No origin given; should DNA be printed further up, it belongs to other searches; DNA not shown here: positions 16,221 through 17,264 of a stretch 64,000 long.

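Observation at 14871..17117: ANL-family AMP-dependent ligase fused to an uncharacterised ~250-aa C-terminal domain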

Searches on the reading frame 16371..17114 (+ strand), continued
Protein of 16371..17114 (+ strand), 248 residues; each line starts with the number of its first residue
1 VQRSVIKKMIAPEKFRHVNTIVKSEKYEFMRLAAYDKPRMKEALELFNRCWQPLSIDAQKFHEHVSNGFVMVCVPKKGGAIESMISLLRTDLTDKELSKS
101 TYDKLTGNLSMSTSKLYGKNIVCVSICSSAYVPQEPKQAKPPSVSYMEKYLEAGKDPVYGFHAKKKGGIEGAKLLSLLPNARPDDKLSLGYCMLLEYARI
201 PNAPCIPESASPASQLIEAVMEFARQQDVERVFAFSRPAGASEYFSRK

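Call 68: search_protein_families(library=pfam, proteins=[L005:5016-6854:+, L005:6854-7816:+, L005:7821-8447:+, L006:4488-6347:+, L006:6357-7325:+, L006:9607-10815:+, L007:1077-2162:+, L018:7642-8451:+, L019:6964-8475:+, L020:7581-8405:+], max_evalue=0.001)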
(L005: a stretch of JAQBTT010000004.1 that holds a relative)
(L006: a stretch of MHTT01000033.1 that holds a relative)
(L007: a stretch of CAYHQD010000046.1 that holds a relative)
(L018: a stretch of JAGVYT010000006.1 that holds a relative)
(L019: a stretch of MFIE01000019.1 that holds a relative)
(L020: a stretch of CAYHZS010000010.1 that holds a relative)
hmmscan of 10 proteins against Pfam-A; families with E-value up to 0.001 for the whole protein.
L005:5016-6854:+ (613 aa): 4 families
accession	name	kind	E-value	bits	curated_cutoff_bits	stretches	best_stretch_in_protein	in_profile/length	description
PF01380.27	SIS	-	1.3e-50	171.1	25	2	295-420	2-128/131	SIS domain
PF13522.11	GATase_6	-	1.3e-19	71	27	1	70-190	13-126/130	Glutamine amidotransferase domain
PF13537.11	GATase_7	-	5.8e-16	59.1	25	1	82-199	8-121/123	Glutamine amidotransferase domain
PF13230.11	GATase_4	-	7e-05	22.3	23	1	30-135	34-138/272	Glutamine amidotransferases class-II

L005:6854-7816:+ (321 aa): 1 family
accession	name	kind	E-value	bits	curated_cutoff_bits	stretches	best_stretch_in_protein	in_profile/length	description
PF01933.23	CofD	-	5.1e-94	315.2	30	1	8-297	1-290/290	2-phospho-L-lactate transferase CofD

L005:7821-8447:+ (209 aa): 3 families
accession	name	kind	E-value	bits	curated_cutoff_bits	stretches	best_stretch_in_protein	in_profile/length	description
PF00702.32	Hydrolase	-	1.1e-05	26.4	26.4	1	2-149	2-169/191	haloacid dehalogenase-like hydrolase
PF13419.12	HAD_2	-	0.00036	21.1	23.8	1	6-122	3-118/178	Haloacid dehalogenase-like hydrolase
PF12710.13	HAD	-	0.00056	20.8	27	1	4-112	1-114/189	haloacid dehalogenase-like hydrolase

L006:4488-6347:+ (620 aa): 3 families
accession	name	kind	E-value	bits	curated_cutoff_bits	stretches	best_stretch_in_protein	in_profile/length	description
PF01380.27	SIS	-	2.2e-53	180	25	2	302-428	2-129/131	SIS domain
PF13522.11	GATase_6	-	2.8e-16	60.1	27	1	64-203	7-129/130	Glutamine amidotransferase domain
PF13537.11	GATase_7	-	1.9e-13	50.9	25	1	81-209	7-122/123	Glutamine amidotransferase domain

L006:6357-7325:+ (323 aa): 1 family
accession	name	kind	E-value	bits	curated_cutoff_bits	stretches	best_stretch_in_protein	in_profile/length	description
PF01933.23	CofD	-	1e-83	281.3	30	1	11-277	2-273/290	2-phospho-L-lactate transferase CofD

L006:9607-10815:+ (403 aa): 4 families
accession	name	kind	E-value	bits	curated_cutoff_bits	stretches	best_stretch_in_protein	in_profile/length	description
PF00483.29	NTP_transferase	-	3e-25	89.7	21.2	1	3-212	2-221/245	Nucleotidyl transferase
PF00132.30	Hexapep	-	3.8e-11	42.6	27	1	240-273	3-36/36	Bacterial transferase hexapeptide (six repeats)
PF25084.1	LbH_EIF2B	-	3.8e-06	27.3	54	0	237-314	20-97/105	EIF2B subunit epsilon LbH domain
PF12804.13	NTP_transf_3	-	8.7e-06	26.4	27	1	3-95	1-83/160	MobA-like NTP transferase domain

L007:1077-2162:+ (362 aa): 3 families
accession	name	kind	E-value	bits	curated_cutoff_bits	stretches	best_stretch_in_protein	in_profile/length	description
PF06071.19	YchF-GTPase_C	-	2.8e-36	123.9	27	1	279-359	2-82/84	Protein of unknown function (DUF933)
PF01926.29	MMR_HSR1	-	3.7e-23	82.2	21.9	1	2-112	1-86/113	50S ribosome-binding GTPase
PF02421.24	FeoB_N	-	2.6e-08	34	27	1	2-52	2-51/156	Ferrous iron transport protein B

L018:7642-8451:+ (270 aa): 1 family
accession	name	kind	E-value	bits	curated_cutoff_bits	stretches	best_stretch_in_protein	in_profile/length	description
PF01261.30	AP_endonuc_2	-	4.1e-28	99.2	31.1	1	23-258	1-231/249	Xylose isomerase-like TIM barrel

L019:6964-8475:+ (504 aa): 10 families
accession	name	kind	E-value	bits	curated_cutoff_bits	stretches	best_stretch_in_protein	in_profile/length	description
PF01078.27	Mg_chelatase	-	6.9e-92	306.9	20.3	1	193-397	1-206/207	Magnesium chelatase, subunit ChlI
PF13541.12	ChlI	-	5.4e-42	143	27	1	21-145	1-121/121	Subunit ChlI of Mg-chelatase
PF13335.12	Mg_chelatase_C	-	6.7e-29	100.8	26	1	404-494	2-94/94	Magnesium chelatase, subunit ChlI C-terminal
PF00493.29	MCM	-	2.1e-09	37.3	23.3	1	290-359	114-182/224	MCM P-loop domain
PF07728.20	AAA_5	-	3.1e-09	37.4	22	1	216-351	1-125/139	AAA domain (dynein-related subfamily)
PF05362.19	Lon_C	-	3e-08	33.9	21.1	1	14-169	38-201/205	Lon protease (S16) C-terminal proteolytic domain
PF00158.32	Sigma54_activat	-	2.5e-05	24.5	20.2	0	284-327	80-123/168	Sigma-54 interaction domain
PF05496.18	RuvB_N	-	2.5e-05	24.5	27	0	215-233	34-52/159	Holliday junction DNA helicase RuvB P-loop domain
PF00005.33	ABC_tran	-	4.3e-05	24.6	25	0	209-426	6-130/137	ABC transporter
PF00004.35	AAA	-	0.00014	22.8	21.2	1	217-237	1-21/131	ATPase family associated with various cellular activities (AAA)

L020:7581-8405:+ (275 aa): 1 family
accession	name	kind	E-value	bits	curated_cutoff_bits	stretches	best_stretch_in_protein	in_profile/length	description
PF01061.29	ABC2_membrane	-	1.5e-14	54.5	26.9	1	31-235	4-210/211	ABC-2 type transporter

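Call 69: search_protein_families(library=pfam, proteins=[L020:10756-12033:+, L020:12042-12941:+, L025:7337-8083:+, L025:5980-7383:+, L025:10801-12021:+, L008:4865-5338:+, L005:10846-12150:+, L028:10790-11323:+, L004:1844-2308:+, L016:8126-8392:+], max_evalue=0.001)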
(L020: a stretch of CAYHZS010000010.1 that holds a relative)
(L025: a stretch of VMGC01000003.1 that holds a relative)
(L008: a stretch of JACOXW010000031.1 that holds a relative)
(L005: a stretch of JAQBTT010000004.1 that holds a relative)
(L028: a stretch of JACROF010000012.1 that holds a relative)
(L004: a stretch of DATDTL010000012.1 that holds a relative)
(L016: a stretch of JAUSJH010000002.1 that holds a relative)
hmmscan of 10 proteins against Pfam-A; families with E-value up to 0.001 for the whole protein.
L020:10756-12033:+ (426 aa): 4 families
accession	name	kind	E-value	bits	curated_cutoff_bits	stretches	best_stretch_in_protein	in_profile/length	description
PF00005.33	ABC_tran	-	1.2e-23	84.7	25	1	63-194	1-135/137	ABC transporter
PF14524.12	Wzt_C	-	3.5e-05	24.2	30.4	1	279-396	6-130/143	Wzt C-terminal domain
PF13304.12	AAA_21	-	0.00015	22.4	27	1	76-94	2-20/304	AAA domain, putative AbiEii toxin, Type IV TA system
PF13476.12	AAA_23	-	0.00078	20.6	27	0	64-94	11-40/201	AAA domain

L020:12042-12941:+ (300 aa): 2 families
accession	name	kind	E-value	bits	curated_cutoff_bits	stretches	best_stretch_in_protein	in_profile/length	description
PF00535.33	Glycos_transf_2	-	1.2e-25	90.8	23.3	1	6-129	2-125/168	Glycosyl transferase family 2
PF13641.12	Glyco_tranf_2_3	-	9.6e-05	22.9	27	1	9-129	8-131/230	Glycosyltransferase like family 2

L025:7337-8083:+ (249 aa): 2 families
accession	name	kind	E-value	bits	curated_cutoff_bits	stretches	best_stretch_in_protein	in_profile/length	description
PF11738.13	DUF3298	-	1.9e-10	42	24.1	1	186-245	14-81/84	Protein of unknown function (DUF3298)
PF13739.11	PdaC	-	0.00013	23.4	29.1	1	73-155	2-95/95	Deacetylase PdaC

L025:5980-7383:+ (468 aa): 3 families
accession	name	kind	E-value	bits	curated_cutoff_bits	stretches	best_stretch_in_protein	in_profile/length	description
PF14821.11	Thr_synth_N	-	2e-25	89.2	25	1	2-79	1-79/79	Threonine synthase N terminus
PF00291.31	PALP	-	1.1e-10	41.8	35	1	97-333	22-238/295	Pyridoxal-phosphate dependent enzyme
PF24857.1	THR4_C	-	6.6e-08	33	27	1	397-465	4-84/85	Threonine synthase, C-terminal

L025:10801-12021:+ (407 aa): 4 families
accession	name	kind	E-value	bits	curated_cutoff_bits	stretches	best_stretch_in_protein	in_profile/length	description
PF00107.32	ADH_zinc_N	-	1.9e-23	83.2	31.8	1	217-356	1-126/129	Zinc-binding dehydrogenase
PF08240.17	ADH_N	-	4.1e-18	66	23.5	1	50-177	4-102/104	Alcohol dehydrogenase GroES-like domain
PF01262.27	AlaDh_PNT_C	-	0.0001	22.2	23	1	196-263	17-83/214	Alanine dehydrogenase/PNT, C-terminal domain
PF16912.11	Glu_dehyd_C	-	0.00029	20.8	34.9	1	196-281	20-107/211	Glucose dehydrogenase C-terminus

L008:4865-5338:+ (158 aa): 2 families
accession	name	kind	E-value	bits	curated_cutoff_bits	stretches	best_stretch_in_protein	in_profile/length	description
PF03449.20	GreA_GreB_N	-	5.3e-27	94.3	24.5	1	6-74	1-69/71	Transcription elongation factor, N-terminal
PF01272.25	GreA_GreB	-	3.7e-24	84.9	26.9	1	88-158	4-76/77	Transcription elongation factor, GreA/GreB, C-term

L005:10846-12150:+ (435 aa): 6 families
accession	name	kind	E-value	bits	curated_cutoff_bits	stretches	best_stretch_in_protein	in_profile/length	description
PF00483.29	NTP_transferase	-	4.9e-28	98.8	21.2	1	18-229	2-223/245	Nucleotidyl transferase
PF00132.30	Hexapep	-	6.1e-16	57.8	27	3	271-304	2-35/36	Bacterial transferase hexapeptide (six repeats)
PF25084.1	LbH_EIF2B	-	4.5e-13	49.6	54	1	255-331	6-80/105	EIF2B subunit epsilon LbH domain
PF12804.13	NTP_transf_3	-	4.1e-06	27.5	27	1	18-139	1-115/160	MobA-like NTP transferase domain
PF24894.1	Hexapep_GlmU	-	0.00043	20.8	23.3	0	252-314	40-102/104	GlmU-like, C-terminal hexapeptide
PF14602.12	Hexapep_2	-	0.00063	19.8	27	0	291-317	4-28/34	Hexapeptide repeat of succinyl-transferase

L028:10790-11323:+ (178 aa): 2 families
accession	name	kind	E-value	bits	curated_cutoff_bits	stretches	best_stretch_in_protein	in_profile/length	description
PF01464.25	SLT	-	8.2e-09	35.5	21.3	1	90-162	2-73/117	Transglycosylase SLT domain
PF06737.19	Transglycosylas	-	2.2e-07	31.9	27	1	103-176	5-77/77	Transglycosylase-like domain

L004:1844-2308:+ (155 aa): 0 families

L016:8126-8392:+ (89 aa): 2 families
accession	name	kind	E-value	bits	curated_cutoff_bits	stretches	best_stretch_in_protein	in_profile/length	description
PF01541.30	GIY-YIG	-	1.5e-17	64.1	22.6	1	1-69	1-72/78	GIY-YIG catalytic domain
PF10544.15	T5orf172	-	1.9e-05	25.6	20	1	3-66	2-64/101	T5orf172 domain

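Call 80: find_homologous_proteins(query=P0091, max_evalue=0.00001)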
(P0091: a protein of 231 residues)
Query P0091 (231 aa): 9 proteins with E <= 0.00001 among 962 candidates.
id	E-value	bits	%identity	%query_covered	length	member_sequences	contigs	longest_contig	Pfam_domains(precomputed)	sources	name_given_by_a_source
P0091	6.6e-151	518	100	100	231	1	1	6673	PF00583.32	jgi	-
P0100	1.1e-115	403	78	97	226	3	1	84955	PF00583.32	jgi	jgi:GNAT superfamily N-acetyltransferase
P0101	1.1e-114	400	76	97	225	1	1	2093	PF00583.32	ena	-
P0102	1.7e-113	396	77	98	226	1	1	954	PF00583.32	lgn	-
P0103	3.2e-113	395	78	98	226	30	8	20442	-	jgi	-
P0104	8.2e-113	394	77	97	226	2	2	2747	PF00583.32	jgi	-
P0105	1.0e-112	393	77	97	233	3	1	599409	PF00583.32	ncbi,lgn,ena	-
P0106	8.3e-111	387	76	97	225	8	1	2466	PF00583.32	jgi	-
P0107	1.2e-109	383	74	98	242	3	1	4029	PF00583.32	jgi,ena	-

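Call 81: find_encoding_contigs(protein=P0105, flank=8000, max_places=2)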
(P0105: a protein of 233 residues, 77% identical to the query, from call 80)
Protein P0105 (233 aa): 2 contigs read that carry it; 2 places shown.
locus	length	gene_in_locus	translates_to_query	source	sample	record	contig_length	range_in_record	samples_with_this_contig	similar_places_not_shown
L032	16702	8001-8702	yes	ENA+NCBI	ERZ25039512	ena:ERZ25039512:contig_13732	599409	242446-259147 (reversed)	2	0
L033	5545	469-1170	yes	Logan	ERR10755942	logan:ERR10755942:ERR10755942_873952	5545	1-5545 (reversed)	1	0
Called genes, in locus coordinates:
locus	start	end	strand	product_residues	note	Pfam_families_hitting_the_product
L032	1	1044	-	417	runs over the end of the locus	PF03463:eRF1_1, PF18854:baeRF_family10, PF03464:eRF1_2, PF18859:acVLRF1, PF03465:eRF1_3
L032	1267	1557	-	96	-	-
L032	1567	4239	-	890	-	-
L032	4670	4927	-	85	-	-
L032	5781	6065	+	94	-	PF01918:Alba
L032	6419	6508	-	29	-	-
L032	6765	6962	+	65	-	PF07411:DUF1508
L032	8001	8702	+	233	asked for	PF00583:Acetyltransf_1 (weak)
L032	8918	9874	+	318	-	-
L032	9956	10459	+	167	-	-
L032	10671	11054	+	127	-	-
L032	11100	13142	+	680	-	PF01828:Peptidase_A4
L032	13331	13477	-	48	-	-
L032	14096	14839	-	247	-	PF01061:ABC2_membrane, PF12698:ABC2_membrane_3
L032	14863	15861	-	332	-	PF00005:ABC_tran, PF13304:AAA_21 (faint), PF13732:DrrA1-3_C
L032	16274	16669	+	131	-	-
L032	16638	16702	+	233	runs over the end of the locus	PF00005:ABC_tran, PF13304:AAA_21 (faint)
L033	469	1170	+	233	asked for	PF00583:Acetyltransf_1 (weak)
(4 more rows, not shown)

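Call 82: fold_search(model_id=the predicted structure, library=pdb)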
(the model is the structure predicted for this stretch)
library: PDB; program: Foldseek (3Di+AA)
matches with E <= 10: 506; with E <= 0.001: 5
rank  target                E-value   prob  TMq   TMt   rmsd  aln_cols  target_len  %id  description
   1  2ref_A                6.1e-06  1.00  0.43  0.50  10.3       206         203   14  Crystal structure of the loading GNATL domain of CurA from Lyngbya majuscula soaked with malonyl-CoA (released 2007-11-20)
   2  7uci_A                8.3e-06  1.00  0.46  0.18   6.8       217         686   12  SxtA Methyltransferase and decarboxylase didomain in complex with Mn2+ and SAH (released 2022-06-01)
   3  7uci_B                2.0e-05  1.00  0.43  0.17   7.1       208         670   12  SxtA Methyltransferase and decarboxylase didomain in complex with Mn2+ and SAH (released 2022-06-01)
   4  2ree_A                2.3e-05  1.00  0.42  0.50  10.4       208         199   14  Crystal structure of the loading GNATL domain of CurA from Lyngbya majuscula (released 2007-11-20)
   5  6mfc_A                2.6e-05  1.00  0.47  0.57   8.7       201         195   16  GphF GNAT-like decarboxylase (released 2019-09-18)
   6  2hv2_C                2.4e-03  0.75  0.28  0.18  21.5       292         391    8  Crystal Structure of Conserved Protein of Unknown Function from Enterococcus faecalis V583 at 2.4 A Resolution, Probab (released 2006-08-29)
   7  2hv2_F                2.7e-03  0.75  0.28  0.18  22.4       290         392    9  Crystal Structure of Conserved Protein of Unknown Function from Enterococcus faecalis V583 at 2.4 A Resolution, Probab (released 2006-08-29)
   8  2hv2_D                3.7e-03  0.60  0.27  0.17  22.5       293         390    9  Crystal Structure of Conserved Protein of Unknown Function from Enterococcus faecalis V583 at 2.4 A Resolution, Probab (released 2006-08-29)
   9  3ld2_B                6.3e-03  0.93  0.27  0.39  12.7       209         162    8  The Crystal Structure of smu.2055 from Streptococcus mutans UA159 (released 2011-01-12)
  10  3ld2_A                7.6e-03  0.94  0.28  0.40  12.8       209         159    9  The Crystal Structure of smu.2055 from Streptococcus mutans UA159 (released 2011-01-12)
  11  4jwp_A                8.0e-03  0.89  0.29  0.40   8.0       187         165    7  Crystal structure of Ribosomal-protein-alanine N-acetyltransferase from Brucella melitensis in complex with Acetyl CoA (released 2013-05-01)
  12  2wpw_A                8.0e-03  0.69  0.32  0.25  20.6       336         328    9  Tandem GNAT protein from the clavulanic acid biosynthesis pathway (without AcCoA) (released 2009-12-29)
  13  3n7z_A                8.0e-03  0.47  0.27  0.18  21.4       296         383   11  Crystal structure of acetyltransferase from Bacillus anthracis (released 2010-06-16)
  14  2wpw_C                9.0e-03  0.60  0.29  0.23  20.5       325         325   10  Tandem GNAT protein from the clavulanic acid biosynthesis pathway (without AcCoA) (released 2009-12-29)
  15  5wph_D                1.0e-02  0.93  0.30  0.40   9.8       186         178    5  Crystal structure of ArsN, N-acetyltransferase with substrate AST from Pseudomonas putida KT2440 (released 2018-10-10)
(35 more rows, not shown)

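Call 83: find_encoding_contigs(protein=P0096, flank=8000, max_places=2)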
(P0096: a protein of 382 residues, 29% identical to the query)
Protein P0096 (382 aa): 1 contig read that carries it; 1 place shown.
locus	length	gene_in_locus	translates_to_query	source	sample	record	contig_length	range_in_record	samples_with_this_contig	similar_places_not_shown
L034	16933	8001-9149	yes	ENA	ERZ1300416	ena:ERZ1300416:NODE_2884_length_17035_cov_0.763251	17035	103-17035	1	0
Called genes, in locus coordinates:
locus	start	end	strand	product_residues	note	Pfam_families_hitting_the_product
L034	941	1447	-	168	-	PF06832:BiPBP_C (faint), PF09136:Glucodextran_B (faint), PF19077:Big_13 (weak)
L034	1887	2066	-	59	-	-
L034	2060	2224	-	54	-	-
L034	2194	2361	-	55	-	-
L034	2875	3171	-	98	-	-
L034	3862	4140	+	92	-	-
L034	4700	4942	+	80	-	PF13304:AAA_21 (weak)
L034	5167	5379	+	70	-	-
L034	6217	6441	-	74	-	-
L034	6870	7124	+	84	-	-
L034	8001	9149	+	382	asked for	-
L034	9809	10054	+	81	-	PF04011:LemA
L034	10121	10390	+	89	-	PF04011:LemA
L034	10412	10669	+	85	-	-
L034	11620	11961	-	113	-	-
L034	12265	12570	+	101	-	PF02686:GatC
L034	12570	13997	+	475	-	PF01425:Amidase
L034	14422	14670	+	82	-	PF02934:GatB_N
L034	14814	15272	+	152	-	PF02637:GatB_Yqey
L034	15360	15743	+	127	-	-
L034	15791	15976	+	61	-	PF02811:PHP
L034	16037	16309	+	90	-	PF02811:PHP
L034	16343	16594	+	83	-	-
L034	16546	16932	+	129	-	?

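Call 84: find_encoding_contigs(protein=P0097, flank=8000, max_places=2)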
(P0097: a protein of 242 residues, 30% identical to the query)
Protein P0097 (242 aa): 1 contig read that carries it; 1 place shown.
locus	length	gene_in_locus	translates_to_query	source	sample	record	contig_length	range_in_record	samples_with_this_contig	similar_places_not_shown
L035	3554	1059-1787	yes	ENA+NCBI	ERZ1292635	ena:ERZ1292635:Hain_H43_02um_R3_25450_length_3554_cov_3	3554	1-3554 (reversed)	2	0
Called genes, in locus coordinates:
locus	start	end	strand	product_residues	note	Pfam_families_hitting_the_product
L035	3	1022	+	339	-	PF00501:AMP-binding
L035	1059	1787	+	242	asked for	-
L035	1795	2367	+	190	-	-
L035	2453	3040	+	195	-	PF04011:LemA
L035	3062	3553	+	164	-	PF01435:Peptidase_M48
